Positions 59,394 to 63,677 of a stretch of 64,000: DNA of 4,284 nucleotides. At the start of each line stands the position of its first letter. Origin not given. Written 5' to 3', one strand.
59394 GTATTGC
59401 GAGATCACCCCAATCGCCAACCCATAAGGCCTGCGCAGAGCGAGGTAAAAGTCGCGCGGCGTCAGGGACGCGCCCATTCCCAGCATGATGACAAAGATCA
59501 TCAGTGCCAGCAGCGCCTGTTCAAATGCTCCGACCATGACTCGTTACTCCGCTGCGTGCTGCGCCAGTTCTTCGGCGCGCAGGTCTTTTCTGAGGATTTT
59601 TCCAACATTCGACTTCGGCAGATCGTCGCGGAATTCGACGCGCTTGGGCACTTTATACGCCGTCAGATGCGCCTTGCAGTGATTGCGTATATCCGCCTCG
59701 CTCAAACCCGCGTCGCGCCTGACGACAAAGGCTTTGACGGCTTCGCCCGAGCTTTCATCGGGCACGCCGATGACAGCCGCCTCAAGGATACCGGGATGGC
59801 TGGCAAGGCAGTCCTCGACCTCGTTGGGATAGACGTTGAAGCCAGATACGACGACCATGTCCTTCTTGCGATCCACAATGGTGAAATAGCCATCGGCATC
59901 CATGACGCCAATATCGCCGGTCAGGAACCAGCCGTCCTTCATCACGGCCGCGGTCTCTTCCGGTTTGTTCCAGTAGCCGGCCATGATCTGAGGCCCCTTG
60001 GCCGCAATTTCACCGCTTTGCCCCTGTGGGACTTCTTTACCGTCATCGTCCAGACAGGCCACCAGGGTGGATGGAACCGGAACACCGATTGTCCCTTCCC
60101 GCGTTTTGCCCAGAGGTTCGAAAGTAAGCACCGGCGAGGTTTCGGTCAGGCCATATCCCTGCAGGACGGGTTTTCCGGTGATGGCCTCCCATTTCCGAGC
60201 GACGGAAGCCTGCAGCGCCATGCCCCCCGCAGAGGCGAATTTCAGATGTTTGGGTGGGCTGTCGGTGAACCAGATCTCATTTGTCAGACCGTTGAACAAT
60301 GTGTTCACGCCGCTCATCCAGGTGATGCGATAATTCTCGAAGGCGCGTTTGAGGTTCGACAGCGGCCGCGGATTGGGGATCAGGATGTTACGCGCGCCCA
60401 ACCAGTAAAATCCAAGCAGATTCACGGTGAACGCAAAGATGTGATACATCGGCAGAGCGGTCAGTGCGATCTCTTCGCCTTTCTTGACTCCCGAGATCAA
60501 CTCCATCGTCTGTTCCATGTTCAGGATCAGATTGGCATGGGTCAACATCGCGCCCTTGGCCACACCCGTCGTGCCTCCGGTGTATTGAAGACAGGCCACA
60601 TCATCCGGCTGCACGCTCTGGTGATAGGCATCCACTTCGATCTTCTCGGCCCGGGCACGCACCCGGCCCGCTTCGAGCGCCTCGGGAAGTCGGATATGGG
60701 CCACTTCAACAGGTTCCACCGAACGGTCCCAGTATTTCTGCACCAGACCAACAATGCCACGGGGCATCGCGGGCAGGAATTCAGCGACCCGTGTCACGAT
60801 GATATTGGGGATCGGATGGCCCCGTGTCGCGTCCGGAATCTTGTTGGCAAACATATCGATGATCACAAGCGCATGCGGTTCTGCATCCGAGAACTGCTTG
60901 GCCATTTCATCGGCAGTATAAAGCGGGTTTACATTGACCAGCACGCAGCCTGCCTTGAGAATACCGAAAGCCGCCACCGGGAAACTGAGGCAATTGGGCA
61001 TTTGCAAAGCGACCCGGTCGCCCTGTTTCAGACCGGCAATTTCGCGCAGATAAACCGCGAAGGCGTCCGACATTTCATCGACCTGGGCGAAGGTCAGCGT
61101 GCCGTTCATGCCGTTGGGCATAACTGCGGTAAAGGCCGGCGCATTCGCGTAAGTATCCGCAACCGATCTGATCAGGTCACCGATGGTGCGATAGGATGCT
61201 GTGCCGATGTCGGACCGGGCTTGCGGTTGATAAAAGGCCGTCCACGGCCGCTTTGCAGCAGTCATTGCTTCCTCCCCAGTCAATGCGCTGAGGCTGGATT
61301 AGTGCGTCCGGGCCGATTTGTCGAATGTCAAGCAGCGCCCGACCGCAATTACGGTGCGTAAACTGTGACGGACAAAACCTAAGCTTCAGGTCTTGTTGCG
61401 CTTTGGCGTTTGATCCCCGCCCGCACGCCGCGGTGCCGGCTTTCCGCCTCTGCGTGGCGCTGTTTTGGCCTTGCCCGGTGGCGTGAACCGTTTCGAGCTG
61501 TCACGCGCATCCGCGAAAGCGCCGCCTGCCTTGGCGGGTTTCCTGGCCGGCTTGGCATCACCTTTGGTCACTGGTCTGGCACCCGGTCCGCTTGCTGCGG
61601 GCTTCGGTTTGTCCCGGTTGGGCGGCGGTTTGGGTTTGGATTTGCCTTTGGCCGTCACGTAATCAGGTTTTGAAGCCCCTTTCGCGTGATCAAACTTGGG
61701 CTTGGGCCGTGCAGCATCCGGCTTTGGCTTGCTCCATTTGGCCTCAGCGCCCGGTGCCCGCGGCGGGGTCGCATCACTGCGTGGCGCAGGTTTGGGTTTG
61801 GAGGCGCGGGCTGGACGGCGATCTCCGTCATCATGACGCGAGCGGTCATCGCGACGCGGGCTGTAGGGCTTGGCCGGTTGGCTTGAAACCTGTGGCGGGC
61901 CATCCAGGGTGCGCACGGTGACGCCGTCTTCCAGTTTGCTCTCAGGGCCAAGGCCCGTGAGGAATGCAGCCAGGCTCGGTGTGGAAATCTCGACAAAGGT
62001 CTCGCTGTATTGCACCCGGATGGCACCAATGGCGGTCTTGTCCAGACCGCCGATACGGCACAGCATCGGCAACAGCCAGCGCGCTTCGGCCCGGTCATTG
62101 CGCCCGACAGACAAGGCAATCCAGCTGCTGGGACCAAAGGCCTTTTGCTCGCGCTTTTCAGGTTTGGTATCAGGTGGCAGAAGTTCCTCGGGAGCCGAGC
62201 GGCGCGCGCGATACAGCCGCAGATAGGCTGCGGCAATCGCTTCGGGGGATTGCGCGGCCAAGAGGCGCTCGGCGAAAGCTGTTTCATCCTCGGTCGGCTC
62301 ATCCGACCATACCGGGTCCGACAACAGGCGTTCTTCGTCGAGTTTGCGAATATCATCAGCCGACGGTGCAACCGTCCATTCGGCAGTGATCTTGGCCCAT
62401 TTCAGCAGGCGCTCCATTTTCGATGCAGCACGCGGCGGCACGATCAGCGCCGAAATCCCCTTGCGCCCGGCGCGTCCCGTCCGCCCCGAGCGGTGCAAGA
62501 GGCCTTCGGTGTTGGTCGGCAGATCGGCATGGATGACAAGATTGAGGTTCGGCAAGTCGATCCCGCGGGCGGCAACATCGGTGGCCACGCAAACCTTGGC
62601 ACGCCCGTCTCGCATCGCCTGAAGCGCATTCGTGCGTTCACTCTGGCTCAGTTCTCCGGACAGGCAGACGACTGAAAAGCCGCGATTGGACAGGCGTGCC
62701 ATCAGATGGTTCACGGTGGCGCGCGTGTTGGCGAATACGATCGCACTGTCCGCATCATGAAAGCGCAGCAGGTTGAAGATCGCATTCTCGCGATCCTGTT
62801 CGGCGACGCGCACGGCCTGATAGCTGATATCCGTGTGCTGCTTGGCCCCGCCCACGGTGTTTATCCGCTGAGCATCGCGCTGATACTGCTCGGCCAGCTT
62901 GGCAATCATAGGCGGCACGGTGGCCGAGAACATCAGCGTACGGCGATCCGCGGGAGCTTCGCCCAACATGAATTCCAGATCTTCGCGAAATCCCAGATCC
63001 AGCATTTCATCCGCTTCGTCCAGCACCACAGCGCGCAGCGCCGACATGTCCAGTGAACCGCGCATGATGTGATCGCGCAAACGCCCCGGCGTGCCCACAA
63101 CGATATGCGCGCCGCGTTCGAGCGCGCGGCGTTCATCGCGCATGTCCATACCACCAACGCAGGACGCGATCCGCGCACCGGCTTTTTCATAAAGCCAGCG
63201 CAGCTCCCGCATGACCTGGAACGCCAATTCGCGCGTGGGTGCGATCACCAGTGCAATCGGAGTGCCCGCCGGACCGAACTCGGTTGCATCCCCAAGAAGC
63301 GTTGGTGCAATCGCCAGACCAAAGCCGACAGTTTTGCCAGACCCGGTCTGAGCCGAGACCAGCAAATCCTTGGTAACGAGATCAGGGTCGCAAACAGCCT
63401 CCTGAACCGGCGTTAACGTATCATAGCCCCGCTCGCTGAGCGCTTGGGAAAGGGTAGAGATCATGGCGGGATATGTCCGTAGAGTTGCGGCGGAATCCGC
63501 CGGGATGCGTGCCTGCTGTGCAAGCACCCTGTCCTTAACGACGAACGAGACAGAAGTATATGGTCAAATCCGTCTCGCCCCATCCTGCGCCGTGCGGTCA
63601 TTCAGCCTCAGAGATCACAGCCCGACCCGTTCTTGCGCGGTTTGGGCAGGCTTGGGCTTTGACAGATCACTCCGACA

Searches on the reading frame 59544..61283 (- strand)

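Call 3: search_protein_families(library=pfam, proteins=[window:59544-61283:-])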
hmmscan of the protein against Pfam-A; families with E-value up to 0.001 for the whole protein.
window:59544-61283:- (579 aa): 2 families
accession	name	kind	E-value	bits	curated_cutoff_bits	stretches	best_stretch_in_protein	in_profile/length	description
PF00501.34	AMP-binding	-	1.9e-88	297.3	29.9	1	41-438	4-384/384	AMP-binding enzyme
PF13193.12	AMP-binding_C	-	9.6e-22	78.1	24.5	1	488-562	1-76/76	AMP-binding enzyme C-terminal domain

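Call 4: search_protein_families(library=ncbifam, proteins=[window:59544-61283:-])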
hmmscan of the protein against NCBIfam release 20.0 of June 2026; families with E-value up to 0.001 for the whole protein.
window:59544-61283:- (579 aa): 106 families (the best 25 are shown)
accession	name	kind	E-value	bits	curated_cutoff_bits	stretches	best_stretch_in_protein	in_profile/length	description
NF006523.0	PRK08974.1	equivalog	2.5e-188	626.7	884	1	11-576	2-557/561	long-chain-fatty-acid--CoA ligase FadD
NF005463.0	PRK07059.1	subfamily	8.4e-187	622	869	1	11-571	2-555/557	long-chain-fatty-acid--CoA ligase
NF004229.0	PRK05677.1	subfamily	1.7e-185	617.8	879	1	14-576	6-559/563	long-chain-fatty-acid--CoA ligase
NF006442.0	PRK08751.1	equivalog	2.6e-171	570.8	1023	1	10-570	3-556/560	long-chain fatty acid--CoA ligase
NF009139.0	PRK12492.1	equivalog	8.1e-161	536.2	1018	1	23-570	15-560/562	long-chain-fatty-acid--CoA ligase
NF004114.0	PRK05605.1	equivalog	4.3e-136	454.5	766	1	5-574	8-571/575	long-chain-fatty-acid--CoA ligase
NF004837.0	PRK06187.1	subfamily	3.5e-118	395.2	476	1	30-574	6-524/531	long-chain-fatty-acid--CoA ligase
NF005220.0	PRK06710.1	equivalog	1.3e-116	390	1116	1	60-574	47-555/563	long-chain-fatty-acid--CoA ligase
NF006181.0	PRK08314.1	subfamily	6.5e-107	358.1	705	1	59-577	46-559/563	long-chain-fatty-acid--CoA ligase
NF006182.0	PRK08316.1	subfamily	1.1e-96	324.4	663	2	210-571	154-516/523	fatty acyl-CoA synthetase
NF005702.0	PRK07514.1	subfamily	3.7e-95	319.2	558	2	192-571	122-499/506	malonyl-CoA synthase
NF004822.0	PRK06178.1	equivalog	1.8e-94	317.4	782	1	32-571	37-566/571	acyl-CoA synthetase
TIGR03205.1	pimA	equivalog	7e-89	298.6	705.6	1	14-569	4-541/541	dicarboxylate--CoA ligase PimA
NF005801.1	PRK07656.1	equivalog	6.1e-87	292.3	657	1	32-569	1-500/500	FadD3 family acyl-CoA ligase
NF009233.0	PRK12583.1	subfamily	4.3e-85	286.2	832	1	30-573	16-551/558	fatty acid CoA ligase family protein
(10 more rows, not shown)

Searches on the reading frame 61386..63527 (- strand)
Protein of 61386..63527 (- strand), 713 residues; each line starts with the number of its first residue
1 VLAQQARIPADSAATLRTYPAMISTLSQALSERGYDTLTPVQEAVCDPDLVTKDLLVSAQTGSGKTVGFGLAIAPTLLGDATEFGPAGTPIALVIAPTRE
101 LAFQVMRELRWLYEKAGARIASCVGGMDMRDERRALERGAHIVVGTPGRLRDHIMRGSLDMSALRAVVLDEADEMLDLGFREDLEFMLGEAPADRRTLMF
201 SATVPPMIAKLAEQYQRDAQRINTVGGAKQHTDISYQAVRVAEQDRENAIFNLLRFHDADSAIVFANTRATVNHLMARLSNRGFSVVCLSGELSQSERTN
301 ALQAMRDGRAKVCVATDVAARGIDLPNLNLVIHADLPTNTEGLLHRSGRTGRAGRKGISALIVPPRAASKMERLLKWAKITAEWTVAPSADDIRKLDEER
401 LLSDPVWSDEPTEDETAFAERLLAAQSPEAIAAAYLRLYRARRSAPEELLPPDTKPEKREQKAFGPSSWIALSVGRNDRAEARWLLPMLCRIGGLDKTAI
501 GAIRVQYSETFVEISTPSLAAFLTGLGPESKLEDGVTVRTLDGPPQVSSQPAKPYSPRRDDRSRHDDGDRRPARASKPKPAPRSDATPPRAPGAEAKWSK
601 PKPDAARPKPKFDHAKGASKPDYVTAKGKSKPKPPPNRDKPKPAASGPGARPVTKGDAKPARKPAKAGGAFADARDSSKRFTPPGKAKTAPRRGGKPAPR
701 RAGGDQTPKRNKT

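Call 6: search_protein_families(library=pfam, proteins=[window:61386-63527:-])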
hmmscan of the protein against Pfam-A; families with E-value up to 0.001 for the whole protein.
window:61386-63527:- (713 aa): 3 families
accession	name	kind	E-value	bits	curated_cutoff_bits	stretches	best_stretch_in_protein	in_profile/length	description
PF00270.35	DEAD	-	1.5e-42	145.6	26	1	39-207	1-163/167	DEAD/DEAH box helicase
PF00271.37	Helicase_C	-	1.3e-28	99.8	23.5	1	248-354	4-110/110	Helicase conserved C-terminal domain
PF03880.21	DbpA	-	2.4e-10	40.7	25.6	1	470-526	2-58/72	DbpA RNA binding domain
